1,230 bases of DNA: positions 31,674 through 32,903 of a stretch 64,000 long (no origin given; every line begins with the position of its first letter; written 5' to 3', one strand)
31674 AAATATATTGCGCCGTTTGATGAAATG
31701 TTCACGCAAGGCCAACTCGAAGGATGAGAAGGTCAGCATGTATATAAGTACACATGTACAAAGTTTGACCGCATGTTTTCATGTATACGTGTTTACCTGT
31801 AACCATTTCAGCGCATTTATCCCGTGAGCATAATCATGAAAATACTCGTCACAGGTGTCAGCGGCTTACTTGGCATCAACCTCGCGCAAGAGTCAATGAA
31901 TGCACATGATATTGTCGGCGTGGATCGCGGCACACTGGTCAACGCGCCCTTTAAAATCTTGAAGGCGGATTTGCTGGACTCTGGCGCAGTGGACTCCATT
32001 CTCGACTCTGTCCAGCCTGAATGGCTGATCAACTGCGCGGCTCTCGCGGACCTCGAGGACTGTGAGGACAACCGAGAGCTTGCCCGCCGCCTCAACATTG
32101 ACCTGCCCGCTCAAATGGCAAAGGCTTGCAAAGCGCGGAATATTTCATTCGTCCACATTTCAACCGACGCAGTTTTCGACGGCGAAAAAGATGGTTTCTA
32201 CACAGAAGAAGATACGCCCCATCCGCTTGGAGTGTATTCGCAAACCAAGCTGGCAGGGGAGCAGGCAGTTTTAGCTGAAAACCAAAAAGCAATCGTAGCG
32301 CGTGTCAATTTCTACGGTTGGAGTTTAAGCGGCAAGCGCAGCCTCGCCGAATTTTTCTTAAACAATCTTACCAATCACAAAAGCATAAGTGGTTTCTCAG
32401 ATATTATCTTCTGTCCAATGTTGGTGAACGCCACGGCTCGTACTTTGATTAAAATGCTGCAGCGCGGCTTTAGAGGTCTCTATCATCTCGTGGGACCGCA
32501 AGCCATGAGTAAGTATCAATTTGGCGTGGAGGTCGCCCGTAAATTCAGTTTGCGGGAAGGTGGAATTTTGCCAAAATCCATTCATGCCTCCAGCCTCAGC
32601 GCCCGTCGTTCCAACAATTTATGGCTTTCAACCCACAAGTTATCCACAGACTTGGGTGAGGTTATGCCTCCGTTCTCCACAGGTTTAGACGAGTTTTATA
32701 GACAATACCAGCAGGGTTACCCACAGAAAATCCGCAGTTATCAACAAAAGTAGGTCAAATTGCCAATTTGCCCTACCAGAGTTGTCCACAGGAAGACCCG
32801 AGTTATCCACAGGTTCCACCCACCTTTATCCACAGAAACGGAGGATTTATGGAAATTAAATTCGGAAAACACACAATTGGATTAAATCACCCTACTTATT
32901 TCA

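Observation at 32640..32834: Seven same-orientation DnaA-box-like 9-mers, three perfect, spanning a gene end and the neuB-type upstream region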

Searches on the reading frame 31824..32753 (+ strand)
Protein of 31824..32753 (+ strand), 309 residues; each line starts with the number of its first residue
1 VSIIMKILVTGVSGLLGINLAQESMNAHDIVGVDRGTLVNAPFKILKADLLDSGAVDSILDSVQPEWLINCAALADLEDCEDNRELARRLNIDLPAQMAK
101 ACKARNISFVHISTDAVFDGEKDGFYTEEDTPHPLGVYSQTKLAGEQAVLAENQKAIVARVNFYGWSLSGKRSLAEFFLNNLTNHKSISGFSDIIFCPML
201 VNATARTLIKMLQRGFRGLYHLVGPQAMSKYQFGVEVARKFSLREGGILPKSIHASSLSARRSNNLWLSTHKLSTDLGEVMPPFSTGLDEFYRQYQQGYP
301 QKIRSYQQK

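Call 8: search_protein_families(library=pfam, proteins=[window:31824-32753:+])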
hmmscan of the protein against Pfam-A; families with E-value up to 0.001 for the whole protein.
window:31824-32753:+ (309 aa): 6 families
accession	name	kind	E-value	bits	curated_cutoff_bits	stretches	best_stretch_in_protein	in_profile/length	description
PF04321.23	RmlD_sub_bind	-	4e-62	210.3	27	1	5-296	1-286/287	RmlD substrate binding domain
PF01370.27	Epimerase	-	1.5e-23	83.9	20.9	1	7-156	1-160/240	NAD dependent epimerase/dehydratase family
PF16363.11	GDP_Man_Dehyd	-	2.7e-11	44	27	1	8-155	1-170/332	GDP-mannose 4,6 dehydratase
PF07993.18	NAD_binding_4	-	2.2e-05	24.2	20.1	1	67-155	91-194/258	Male sterility protein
PF02719.21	Polysacc_synt_2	-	4.8e-05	23.1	20.2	1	45-117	58-131/293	Polysaccharide biosynthesis protein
PF01073.25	3Beta_HSD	-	4.8e-05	23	22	1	42-158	45-166/280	3-beta hydroxysteroid dehydrogenase/isomerase family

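Call 14: find_related_loci(query=window:31824-32753:+, collection=genome_contigs, flank=6000)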
Query window:31824-32753:+ (309 aa) in genome_contigs; peptide patterns used: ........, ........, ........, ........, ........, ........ (x = any residue, [..] = any of these).
245 stretches matched a pattern; 157 encode a relative of the query (tblastn E <= 1e-3); the best 80 are kept; 80 distinct loci.
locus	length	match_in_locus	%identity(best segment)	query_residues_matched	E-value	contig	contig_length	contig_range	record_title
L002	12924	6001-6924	87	2-309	0e+0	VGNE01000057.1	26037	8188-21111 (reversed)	MAG: Chloroflexi bacterium isolate K_DeepCast_100m_m2_203 K_DeepCast_100m_m2_203_Ga0194127_10002346, whole genome shotgu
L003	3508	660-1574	84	4-308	0e+0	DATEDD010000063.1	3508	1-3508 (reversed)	MAG TPA_asm: Anaerolineales bacterium isolate SMAG_U8289 k141_3162622, whole genome shotgun sequence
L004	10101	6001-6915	81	4-308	4e-173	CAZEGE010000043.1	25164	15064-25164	MAG TPA_asm: uncultured Anaerolinea sp. isolate ERP124720_co1_123 genome assembly, contig: NODE_2605_length_25164_cov_32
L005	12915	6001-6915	78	4-308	3e-167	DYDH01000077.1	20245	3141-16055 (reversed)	MAG TPA_asm: Herpetosiphon sp. isolate IMS_BF NODE_550_length_20248_cov_5.62437, whole genome shotgun sequence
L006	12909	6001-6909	79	4-306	2e-167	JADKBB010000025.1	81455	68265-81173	MAG: Candidatus Villigracilis proximus isolate Mari_MAXAC.029 tig00018865-10-815770, whole genome shotgun sequence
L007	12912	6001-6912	78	5-308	9e-167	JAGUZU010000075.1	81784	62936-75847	MAG: Anaerolineales bacterium isolate DeMMO6_15 c_000000093354, whole genome shotgun sequence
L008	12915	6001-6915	77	4-308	9e-166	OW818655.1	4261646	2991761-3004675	metagenome genome assembly, chromosome: 1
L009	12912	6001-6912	77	5-308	9e-166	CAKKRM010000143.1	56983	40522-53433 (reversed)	Anaerolineales bacterium isolate Hainich-H51-bin274-1-1 genome assembly, contig: H51-bin274_1_1_Hain_H51_02um_R2_142_len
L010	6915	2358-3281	77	2-309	2e-166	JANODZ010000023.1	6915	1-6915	MAG: Anaerolineales bacterium isolate SOY_65_metabat_63 SOY_65_k141_2061353, whole genome shotgun sequence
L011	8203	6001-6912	79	4-307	2e-165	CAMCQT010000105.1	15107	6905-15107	MAG: Brevefilum fermentans isolate MiH-22jul19-346 genome assembly, contig: MiH-22jul19-C7838, whole genome shotgun sequ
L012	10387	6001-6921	76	1-307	3e-164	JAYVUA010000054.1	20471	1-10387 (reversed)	MAG: Anaerolineales bacterium isolate GL74_UP_metabat_203 GL74_UP_metabat_203_53, whole genome shotgun sequence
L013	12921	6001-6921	75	2-308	5e-163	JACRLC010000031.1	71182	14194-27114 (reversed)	MAG: Chloroflexi bacterium isolate NC_groundwater_1871_Pr3_B-0.1um_54_18 SR2-18-B1_coassembly_77802, whole genome shotgu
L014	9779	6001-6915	76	4-308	5e-162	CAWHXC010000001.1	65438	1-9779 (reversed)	MAG: uncultured Chloroflexia bacterium isolate MFD02979.bin.2.116 genome assembly, contig: contig_12507, whole genome sh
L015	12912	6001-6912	76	5-308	1e-161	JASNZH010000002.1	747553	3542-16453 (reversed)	MAG: Anaerolineales bacterium isolate CHLO-4 HKU-EGSB-CHLO-4_2, whole genome shotgun sequence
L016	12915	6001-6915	76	4-308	3e-161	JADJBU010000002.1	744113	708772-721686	MAG: Candidatus Villigracilis adiacens isolate Aved_BAT3C.518 tig00004048-10-7431970, whole genome shotgun sequence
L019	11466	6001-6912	75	5-308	1e-160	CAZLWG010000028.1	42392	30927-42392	MAG TPA_asm: uncultured Anaerolinea sp. isolate SRP329715_co1_388 genome assembly, contig: NODE_1163_length_42392_cov_15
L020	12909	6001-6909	76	6-308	8e-161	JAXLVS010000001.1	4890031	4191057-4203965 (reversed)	MAG: Anaerolineales bacterium isolate STL-CHL3 C1.302.fa-1, whole genome shotgun sequence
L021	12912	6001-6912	76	5-308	1e-160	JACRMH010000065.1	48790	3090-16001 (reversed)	MAG: Chloroflexi bacterium isolate NC_groundwater_1902_Pr3_S2p5_49_13 SR2-18-S2p5_coassembly_scaffold_364061, whole geno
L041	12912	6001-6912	72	5-308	7e-155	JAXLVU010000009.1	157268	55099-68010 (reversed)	MAG: Anaerolineales bacterium isolate STL-CHL5 C4.92.fa-9, whole genome shotgun sequence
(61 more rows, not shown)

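Call 29: find_homologous_proteins(query=window:31824-32750:+, max_evalue=1e-20)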
Query window:31824-32750:+ (309 aa): 5744 proteins with E <= 1e-20 among 8000 candidates; the best 120 are listed.
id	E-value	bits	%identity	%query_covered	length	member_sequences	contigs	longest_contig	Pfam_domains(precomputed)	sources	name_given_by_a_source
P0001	2.0e-200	682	100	99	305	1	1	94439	PF04321.24,PF16363.12,PF07993.19,PF01370.28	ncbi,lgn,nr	ncbi:MAG: SDR family oxidoreductase [Anaerolineales bacterium]|nr:SDR family oxidoreductase [Anaerol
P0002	4.1e-189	645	95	99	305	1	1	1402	PF04321.24,PF16363.12,PF02719.22,PF07993.19,PF01370.28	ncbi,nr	ncbi:MAG: SDR family oxidoreductase [Anaerolineales bacterium]|nr:SDR family oxidoreductase [Anaerol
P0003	4.6e-175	599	88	98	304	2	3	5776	PF04321.24,PF16363.12,PF02719.22,PF07993.19,PF01370.28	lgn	-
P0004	1.0e-174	598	87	99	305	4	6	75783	PF04321.24,PF16363.12,PF02719.22,PF01370.28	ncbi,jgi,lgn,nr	ncbi:MAG: SDR family oxidoreductase [Chloroflexi bacterium]|nr:SDR family oxidoreductase [Chloroflex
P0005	5.2e-172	589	86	98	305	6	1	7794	PF04321.24,PF16363.12,PF02719.22,PF07993.19,PF01370.28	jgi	-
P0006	5.0e-171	586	85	98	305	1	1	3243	PF04321.24,PF16363.12,PF02719.22,PF01073.26,PF07993.19,PF01370.28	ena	-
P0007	6.8e-171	585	85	98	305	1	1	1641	PF04321.24,PF16363.12,PF02719.22,PF01073.26,PF07993.19,PF01370.28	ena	-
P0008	6.8e-171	585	85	98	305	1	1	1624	PF04321.24,PF16363.12,PF02719.22,PF01073.26,PF07993.19,PF01370.28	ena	-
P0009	9.5e-171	585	86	98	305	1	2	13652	PF04321.24,PF16363.12,PF02719.22,PF07993.19,PF01370.28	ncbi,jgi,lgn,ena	-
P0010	1.3e-170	584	85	98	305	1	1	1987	PF04321.24,PF16363.12,PF02719.22,PF07993.19,PF01370.28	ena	-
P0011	4.7e-170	583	85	98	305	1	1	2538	PF04321.24,PF16363.12,PF02719.22,PF01073.26,PF07993.19,PF01370.28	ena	-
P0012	2.1e-167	574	84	98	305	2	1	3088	PF04321.24,PF16363.12,PF02719.22,PF01073.26,PF07993.19,PF01370.28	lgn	-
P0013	5.5e-166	569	83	98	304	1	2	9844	PF04321.24,PF16363.12,PF02719.22,PF07993.19,PF01370.28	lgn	-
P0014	1.1e-162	558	81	98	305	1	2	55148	PF04321.24,PF16363.12,PF02719.22,PF01370.28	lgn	-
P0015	2.6e-162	557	81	98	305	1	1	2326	PF04321.24,PF16363.12,PF02719.22,PF01370.28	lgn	-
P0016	5.4e-162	556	81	98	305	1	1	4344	PF04321.24,PF16363.12,PF02719.22,PF01370.28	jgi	-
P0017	6.8e-161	553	81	98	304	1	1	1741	PF04321.24,PF16363.12,PF02719.22,PF01073.26,PF07993.19,PF01370.28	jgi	-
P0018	8.8e-161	552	80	99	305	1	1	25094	PF04321.24,PF16363.12,PF02719.22,PF01073.26,PF07993.19,PF01370.28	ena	-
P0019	8.1e-160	549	80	99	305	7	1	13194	PF04321.24,PF16363.12,PF02719.22,PF01370.28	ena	-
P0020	2.6e-159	547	80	98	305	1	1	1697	PF04321.24,PF16363.12,PF02719.22,PF01073.26,PF01370.28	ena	-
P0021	9.0e-159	546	78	98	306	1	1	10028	PF04321.24,PF16363.12,PF02719.22,PF01370.28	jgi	jgi:dTDP-4-dehydrorhamnose reductase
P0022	2.2e-158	544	79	99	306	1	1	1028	PF04321.24,PF16363.12,PF02719.22,PF01073.26,PF01370.28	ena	-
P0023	2.5e-158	544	80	98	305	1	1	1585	PF04321.24,PF16363.12,PF02719.22,PF01073.26,PF01370.28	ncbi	-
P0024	2.8e-158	544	79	99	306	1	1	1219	PF04321.24,PF16363.12,PF02719.22,PF01370.28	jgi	jgi:dTDP-4-dehydrorhamnose reductase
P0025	3.5e-158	544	79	98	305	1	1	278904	PF04321.24,PF16363.12,PF02719.22,PF01073.26,PF01370.28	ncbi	-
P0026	5.9e-158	543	80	98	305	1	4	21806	PF04321.24,PF16363.12,PF02719.22,PF07993.19,PF01370.28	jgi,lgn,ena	jgi:dTDP-4-dehydrorhamnose reductase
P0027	1.5e-157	542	78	99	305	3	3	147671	PF04321.24,PF16363.12,PF01370.28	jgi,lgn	jgi:dTDP-4-dehydrorhamnose reductase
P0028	1.5e-157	542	80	98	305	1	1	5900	PF04321.24,PF16363.12,PF02719.22,PF01370.28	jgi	jgi:dTDP-4-dehydrorhamnose reductase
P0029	2.1e-157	541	78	98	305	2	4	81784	PF04321.24,PF16363.12,PF01370.28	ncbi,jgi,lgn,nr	ncbi:MAG: SDR family oxidoreductase [Anaerolineaceae bacterium]|jgi:dTDP-4-dehydrorhamnose reductase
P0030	2.1e-157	541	79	98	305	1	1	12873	PF04321.24,PF16363.12,PF02719.22,PF07993.19,PF01370.28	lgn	-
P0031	2.4e-157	541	79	98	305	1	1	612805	PF04321.24,PF16363.12,PF02719.22,PF01073.26,PF01370.28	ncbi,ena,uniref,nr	ncbi:MAG: SDR family oxidoreductase [Anaerolineales bacterium]|uniref:SDR family oxidoreductase n=1 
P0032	2.4e-157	541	78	99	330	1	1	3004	PF04321.24,PF16363.12,PF01370.28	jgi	jgi:dTDP-4-dehydrorhamnose reductase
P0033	3.3e-157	540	79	98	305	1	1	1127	PF04321.24,PF16363.12,PF02719.22,PF01073.26,PF01370.28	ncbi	-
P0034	3.9e-157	540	78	99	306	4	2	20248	PF04321.24,PF16363.12,PF02719.22,PF07993.19,PF01370.28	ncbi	-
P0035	4.0e-157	540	79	98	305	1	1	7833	PF04321.24,PF16363.12,PF02719.22,PF01073.26,PF07993.19,PF01370.28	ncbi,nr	ncbi:MAG: SDR family oxidoreductase [Anaerolineales bacterium]|nr:SDR family oxidoreductase [Anaerol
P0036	4.3e-157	540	79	98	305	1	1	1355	PF04321.24,PF16363.12,PF02719.22,PF01073.26,PF01370.28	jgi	jgi:dTDP-4-dehydrorhamnose reductase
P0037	4.5e-157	540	79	98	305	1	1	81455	PF04321.24,PF16363.12,PF02719.22,PF01073.26,PF01370.28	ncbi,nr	ncbi:MAG: SDR family oxidoreductase [Anaerolineales bacterium]|nr:SDR family oxidoreductase [Anaerol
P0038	5.1e-157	540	77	99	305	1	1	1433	PF04321.24,PF16363.12,PF02719.22,PF07993.19,PF01370.28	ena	-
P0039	5.1e-157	540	77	99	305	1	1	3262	PF04321.24,PF16363.12,PF02719.22,PF07993.19,PF01370.28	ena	-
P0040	5.6e-157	540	78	98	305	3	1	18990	PF04321.24,PF16363.12,PF01370.28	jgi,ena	jgi:dTDP-4-dehydrorhamnose reductase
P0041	6.2e-157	540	79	98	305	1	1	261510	PF04321.24,PF16363.12,PF02719.22,PF01073.26,PF01370.28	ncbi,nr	ncbi:MAG: SDR family oxidoreductase [Anaerolineales bacterium]|nr:SDR family oxidoreductase [Anaerol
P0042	6.3e-157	540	79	98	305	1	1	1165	PF04321.24,PF16363.12,PF02719.22,PF01073.26,PF01370.28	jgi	jgi:dTDP-4-dehydrorhamnose reductase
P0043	6.3e-157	540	78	98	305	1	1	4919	PF04321.24,PF16363.12,PF02719.22,PF01370.28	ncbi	-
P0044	7.7e-157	539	78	98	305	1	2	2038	PF04321.24,PF16363.12,PF01370.28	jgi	jgi:dTDP-4-dehydrorhamnose reductase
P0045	7.7e-157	539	78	98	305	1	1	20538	PF04321.24,PF16363.12,PF07993.19,PF01370.28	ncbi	-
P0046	8.6e-157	539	78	98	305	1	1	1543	PF04321.24,PF16363.12,PF02719.22,PF07993.19,PF01370.28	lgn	-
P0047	1.1e-156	539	77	98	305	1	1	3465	PF04321.24,PF16363.12,PF07993.19,PF01370.28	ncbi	-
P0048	1.1e-156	539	79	99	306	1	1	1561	PF04321.24,PF16363.12,PF02719.22,PF01370.28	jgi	-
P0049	1.1e-156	539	78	98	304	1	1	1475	PF04321.24,PF16363.12,PF02719.22,PF01370.28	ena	-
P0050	1.2e-156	539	78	98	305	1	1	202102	PF04321.24,PF16363.12,PF02719.22,PF01073.26,PF01370.28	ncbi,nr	ncbi:MAG: SDR family oxidoreductase [Anaerolineales bacterium]|nr:SDR family oxidoreductase [Anaerol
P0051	1.5e-156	538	78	99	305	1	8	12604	PF04321.24,PF16363.12,PF01370.28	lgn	-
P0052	1.6e-156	538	79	98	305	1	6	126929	PF04321.24,PF16363.12,PF02719.22,PF01073.26,PF07993.19,PF01370.28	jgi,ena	-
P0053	1.8e-156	538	79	99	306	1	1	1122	PF04321.24,PF16363.12,PF02719.22,PF01370.28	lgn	-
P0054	2.2e-156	538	79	98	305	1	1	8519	PF04321.24,PF16363.12,PF02719.22,PF07993.19,PF01370.28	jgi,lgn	-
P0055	2.8e-156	537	79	98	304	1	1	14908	PF04321.24,PF16363.12,PF01370.28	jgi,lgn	jgi:dTDP-4-dehydrorhamnose reductase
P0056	2.8e-156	537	77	99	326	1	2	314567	PF04321.24,PF16363.12,PF01370.28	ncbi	-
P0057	3.0e-156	537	78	98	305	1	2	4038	PF04321.24,PF16363.12,PF02719.22,PF01073.26,PF07993.19,PF01370.28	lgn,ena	-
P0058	3.2e-156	537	78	98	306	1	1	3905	PF04321.24,PF16363.12,PF01370.28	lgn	-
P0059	3.5e-156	537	77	99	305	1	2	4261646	PF04321.24,PF16363.12,PF02719.22,PF01073.26,PF07993.19,PF01370.28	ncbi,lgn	-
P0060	5.7e-156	536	78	98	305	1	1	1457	PF04321.24,PF16363.12,PF02719.22,PF01073.26,PF07993.19,PF01370.28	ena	-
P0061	6.0e-156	536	78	98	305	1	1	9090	PF04321.24,PF16363.12,PF02719.22,PF01073.26,PF01370.28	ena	-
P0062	6.1e-156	536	78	99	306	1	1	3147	PF04321.24,PF16363.12,PF01370.28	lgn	-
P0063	6.7e-156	536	77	98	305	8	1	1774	PF04321.24,PF16363.12,PF01370.28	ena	-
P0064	7.6e-156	536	79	99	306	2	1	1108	PF04321.24,PF16363.12,PF01370.28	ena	-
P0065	7.8e-156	536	79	98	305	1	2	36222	PF04321.24,PF16363.12,PF02719.22,PF01370.28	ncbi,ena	-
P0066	8.0e-156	536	78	98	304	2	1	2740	PF04321.24,PF16363.12,PF02719.22,PF01370.28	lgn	-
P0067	9.5e-156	536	78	99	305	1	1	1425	PF04321.24,PF16363.12,PF01370.28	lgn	-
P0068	9.9e-156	536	77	98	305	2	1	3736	PF04321.24,PF16363.12,PF01370.28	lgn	-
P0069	1.1e-155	535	78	98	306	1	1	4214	PF04321.24,PF16363.12,PF07993.19,PF01370.28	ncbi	-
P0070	1.4e-155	535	79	99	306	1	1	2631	PF04321.24,PF16363.12,PF01370.28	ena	-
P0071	2.3e-155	534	78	99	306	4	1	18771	PF04321.24,PF16363.12,PF02719.22,PF01370.28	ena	-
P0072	2.8e-155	534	78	98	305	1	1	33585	PF04321.24,PF16363.12,PF02719.22,PF01370.28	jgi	-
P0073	3.3e-155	534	77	99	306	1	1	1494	PF04321.24,PF16363.12,PF02719.22,PF01073.26,PF07993.19,PF01370.28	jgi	jgi:dTDP-4-dehydrorhamnose reductase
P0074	3.8e-155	534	79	99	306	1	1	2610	PF04321.24,PF16363.12,PF01370.28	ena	-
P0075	4.0e-155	534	77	98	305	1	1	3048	PF04321.24,PF16363.12,PF02719.22,PF07993.19,PF01370.28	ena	-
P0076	5.7e-155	533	78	98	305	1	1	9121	PF04321.24,PF16363.12,PF02719.22,PF01073.26,PF01370.28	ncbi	-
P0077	7.4e-155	533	78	98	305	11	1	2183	PF04321.24,PF16363.12,PF02719.22,PF01370.28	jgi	-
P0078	9.0e-155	532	78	99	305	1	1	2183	PF04321.24,PF16363.12,PF02719.22,PF01370.28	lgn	-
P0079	9.8e-155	532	78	98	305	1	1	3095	PF04321.24,PF16363.12,PF01370.28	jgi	jgi:dTDP-4-dehydrorhamnose reductase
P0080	9.9e-155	532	79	99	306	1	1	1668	PF04321.24,PF16363.12,PF01370.28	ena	-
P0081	1.0e-154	532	78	98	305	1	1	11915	PF04321.24,PF16363.12,PF02719.22,PF01370.28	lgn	-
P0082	1.1e-154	532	76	98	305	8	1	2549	PF04321.24,PF16363.12,PF01370.28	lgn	-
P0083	1.3e-154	532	78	98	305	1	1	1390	PF04321.24,PF16363.12,PF02719.22,PF01370.28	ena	-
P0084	1.4e-154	532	79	99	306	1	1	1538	PF04321.24,PF16363.12,PF01370.28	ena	-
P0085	1.4e-154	532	77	98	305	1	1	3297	PF04321.24,PF16363.12,PF01370.28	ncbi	-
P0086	1.4e-154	532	77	98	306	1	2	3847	PF04321.24,PF16363.12,PF01370.28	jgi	-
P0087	1.7e-154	532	77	98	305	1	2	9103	PF04321.24,PF16363.12,PF02719.22,PF01370.28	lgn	-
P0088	2.1e-154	531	76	98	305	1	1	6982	PF04321.24,PF16363.12,PF02719.22,PF01370.28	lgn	-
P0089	2.1e-154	531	79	98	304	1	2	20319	PF04321.24,PF16363.12,PF01370.28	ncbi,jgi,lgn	jgi:dTDP-4-dehydrorhamnose reductase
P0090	2.5e-154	531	76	99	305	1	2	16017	PF04321.24,PF16363.12,PF01370.28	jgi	jgi:dTDP-4-dehydrorhamnose reductase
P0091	2.6e-154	531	78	99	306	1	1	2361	PF04321.24,PF16363.12,PF01370.28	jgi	-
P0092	3.2e-154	531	78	99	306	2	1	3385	PF04321.24,PF16363.12,PF01370.28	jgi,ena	-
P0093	3.6e-154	530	78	99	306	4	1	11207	PF04321.24,PF16363.12,PF02719.22,PF01370.28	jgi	jgi:dTDP-4-dehydrorhamnose reductase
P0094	3.7e-154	530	76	98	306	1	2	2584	PF04321.24,PF16363.12,PF02719.22,PF01370.28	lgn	-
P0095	5.5e-154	530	77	99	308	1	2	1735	PF04321.24,PF16363.12,PF02719.22,PF01370.28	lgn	-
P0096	5.6e-154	530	77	98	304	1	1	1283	PF04321.24,PF16363.12,PF02719.22,PF01370.28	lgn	-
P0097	6.7e-154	530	77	98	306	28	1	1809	PF04321.24,PF16363.12,PF02719.22,PF01073.26,PF01370.28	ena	-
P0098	6.7e-154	530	76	98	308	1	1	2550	PF04321.24,PF16363.12,PF01370.28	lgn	-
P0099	6.8e-154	530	78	99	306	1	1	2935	PF04321.24,PF16363.12,PF01370.28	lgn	-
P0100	6.8e-154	530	78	99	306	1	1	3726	PF04321.24,PF16363.12,PF01370.28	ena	-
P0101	7.3e-154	529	78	98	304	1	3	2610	PF04321.24,PF16363.12,PF01370.28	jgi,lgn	jgi:dTDP-4-dehydrorhamnose reductase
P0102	9.1e-154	529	77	98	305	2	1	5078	PF04321.24,PF16363.12,PF02719.22,PF01073.26,PF01370.28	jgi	jgi:dTDP-4-dehydrorhamnose reductase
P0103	9.1e-154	529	77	99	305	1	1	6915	PF04321.24,PF16363.12,PF01370.28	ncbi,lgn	-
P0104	9.4e-154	529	78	99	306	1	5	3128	PF04321.24,PF16363.12,PF01370.28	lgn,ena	-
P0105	9.4e-154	529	78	99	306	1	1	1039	PF04321.24,PF16363.12,PF01370.28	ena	-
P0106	1.0e-153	529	79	98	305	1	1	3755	PF04321.24,PF16363.12,PF01370.28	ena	-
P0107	1.0e-153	529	76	98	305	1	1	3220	PF04321.24,PF16363.12,PF02719.22,PF01370.28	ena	-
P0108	1.1e-153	529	76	99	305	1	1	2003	PF04321.24,PF16363.12,PF02719.22,PF01370.28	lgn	-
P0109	1.1e-153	529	78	99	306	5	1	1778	PF04321.24,PF16363.12,PF01370.28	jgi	-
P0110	1.3e-153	529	78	99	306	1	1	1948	PF04321.24,PF16363.12,PF01370.28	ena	-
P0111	1.7e-153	528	76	98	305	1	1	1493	PF04321.24,PF16363.12,PF02719.22,PF01370.28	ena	-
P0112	1.7e-153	528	77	99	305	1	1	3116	PF04321.24,PF16363.12,PF01370.28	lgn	-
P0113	1.8e-153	528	78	99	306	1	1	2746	PF04321.24,PF16363.12,PF01370.28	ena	-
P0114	1.8e-153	528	76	99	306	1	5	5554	PF04321.24,PF16363.12,PF02719.22,PF01370.28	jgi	jgi:dTDP-4-dehydrorhamnose reductase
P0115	1.9e-153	528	78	97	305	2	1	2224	PF04321.24,PF16363.12,PF02719.22,PF01073.26,PF01370.28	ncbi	-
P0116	2.4e-153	528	76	98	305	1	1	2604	PF04321.24,PF16363.12,PF07993.19,PF01370.28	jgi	jgi:dTDP-4-dehydrorhamnose reductase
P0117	2.5e-153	528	78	99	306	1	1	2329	PF04321.24,PF16363.12,PF01370.28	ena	-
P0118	2.5e-153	528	78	99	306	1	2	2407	PF04321.24,PF16363.12,PF01370.28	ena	-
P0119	2.6e-153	528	77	98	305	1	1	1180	PF04321.24,PF16363.12,PF02719.22,PF01370.28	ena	-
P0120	3.3e-153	527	77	99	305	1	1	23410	PF04321.24,PF16363.12,PF01370.28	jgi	-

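Call 35: search_protein_representatives(protein=window:31824-32750:+)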
Query: 309 residues. Proteins with E-value up to 0.001 (for the whole library): 34999; up to 1e-10: 18927; up to 1e-30: 1183. The best 150 are listed.
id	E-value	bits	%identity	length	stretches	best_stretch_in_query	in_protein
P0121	1.8e-83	296.8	45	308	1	5-306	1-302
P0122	1.3e-82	293.9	51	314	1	6-306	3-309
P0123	1.9e-81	290.1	47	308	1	5-305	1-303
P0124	4.8e-81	288.8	55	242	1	68-308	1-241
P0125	2.0e-74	267.1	45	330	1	5-305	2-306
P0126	2.8e-71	256.7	43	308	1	6-305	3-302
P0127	7.5e-70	252.0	58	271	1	5-204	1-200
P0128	2.5e-66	240.5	42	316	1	6-294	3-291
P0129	6.1e-66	239.2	42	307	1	5-301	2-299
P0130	7.7e-65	235.6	40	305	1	6-303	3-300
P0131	7.6e-64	232.3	41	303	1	8-304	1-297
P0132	3.6e-62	226.8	54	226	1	48-246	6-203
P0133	9.4e-62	225.5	40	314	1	6-299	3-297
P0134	2.6e-61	224.0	48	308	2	26-235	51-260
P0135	5.7e-61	222.9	53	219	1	5-214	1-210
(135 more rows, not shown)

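Call 41: find_encoding_contigs(protein=P0122, flank=3000, max_places=2)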
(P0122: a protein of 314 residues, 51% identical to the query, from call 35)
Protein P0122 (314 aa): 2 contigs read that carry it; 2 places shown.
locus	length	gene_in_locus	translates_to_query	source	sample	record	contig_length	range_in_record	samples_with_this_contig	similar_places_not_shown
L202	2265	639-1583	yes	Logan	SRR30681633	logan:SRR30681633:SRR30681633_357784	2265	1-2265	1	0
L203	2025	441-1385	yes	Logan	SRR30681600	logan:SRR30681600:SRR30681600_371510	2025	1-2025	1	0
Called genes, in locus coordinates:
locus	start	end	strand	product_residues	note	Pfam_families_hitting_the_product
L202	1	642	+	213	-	?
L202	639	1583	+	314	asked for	PF01370:Epimerase, PF02719:Polysacc_synt_2 (faint), PF04321:RmlD_sub_bind, PF16363:GDP_Man_Dehyd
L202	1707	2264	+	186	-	?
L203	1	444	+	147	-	?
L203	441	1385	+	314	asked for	PF01370:Epimerase, PF02719:Polysacc_synt_2 (faint), PF04321:RmlD_sub_bind, PF16363:GDP_Man_Dehyd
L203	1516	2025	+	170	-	?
